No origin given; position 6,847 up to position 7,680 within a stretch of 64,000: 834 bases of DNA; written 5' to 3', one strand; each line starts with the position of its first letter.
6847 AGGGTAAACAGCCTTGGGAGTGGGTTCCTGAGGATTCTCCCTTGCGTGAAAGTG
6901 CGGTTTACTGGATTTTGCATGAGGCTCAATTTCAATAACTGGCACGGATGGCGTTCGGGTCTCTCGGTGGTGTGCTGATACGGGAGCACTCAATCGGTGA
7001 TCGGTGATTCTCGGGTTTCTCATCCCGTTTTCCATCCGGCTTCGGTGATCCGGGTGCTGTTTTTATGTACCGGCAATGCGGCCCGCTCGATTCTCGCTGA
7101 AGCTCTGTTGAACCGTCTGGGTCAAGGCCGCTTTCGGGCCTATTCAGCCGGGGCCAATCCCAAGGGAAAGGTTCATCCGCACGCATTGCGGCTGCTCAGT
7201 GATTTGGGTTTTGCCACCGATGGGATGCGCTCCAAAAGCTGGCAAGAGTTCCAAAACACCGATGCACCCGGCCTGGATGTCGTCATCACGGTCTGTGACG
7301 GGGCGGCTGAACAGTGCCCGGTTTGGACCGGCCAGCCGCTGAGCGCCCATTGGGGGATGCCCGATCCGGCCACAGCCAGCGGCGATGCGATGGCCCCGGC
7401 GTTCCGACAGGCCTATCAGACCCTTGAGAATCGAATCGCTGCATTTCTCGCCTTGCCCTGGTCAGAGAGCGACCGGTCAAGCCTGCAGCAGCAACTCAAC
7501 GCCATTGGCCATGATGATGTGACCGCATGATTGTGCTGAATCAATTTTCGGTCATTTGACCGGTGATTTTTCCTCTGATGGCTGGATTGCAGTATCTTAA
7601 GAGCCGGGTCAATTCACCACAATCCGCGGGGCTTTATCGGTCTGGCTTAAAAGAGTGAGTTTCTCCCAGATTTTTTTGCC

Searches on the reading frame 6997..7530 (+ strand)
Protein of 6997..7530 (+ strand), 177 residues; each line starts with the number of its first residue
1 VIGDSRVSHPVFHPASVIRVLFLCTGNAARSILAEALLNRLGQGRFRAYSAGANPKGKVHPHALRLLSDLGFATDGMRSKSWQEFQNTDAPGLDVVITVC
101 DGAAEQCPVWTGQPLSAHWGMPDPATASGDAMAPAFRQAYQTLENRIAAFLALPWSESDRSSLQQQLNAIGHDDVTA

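Call 45: search_protein_families(library=pfam, proteins=[window:6997-7530:+], max_evalue=0.00001)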
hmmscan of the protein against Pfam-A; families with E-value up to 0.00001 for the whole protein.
window:6997-7530:+ (177 aa): 1 family
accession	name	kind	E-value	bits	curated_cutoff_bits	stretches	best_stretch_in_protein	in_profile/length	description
PF01451.26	LMWPc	-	4e-18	66.4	23.2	1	20-151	1-144/144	Low molecular weight phosphotyrosine protein phosphatase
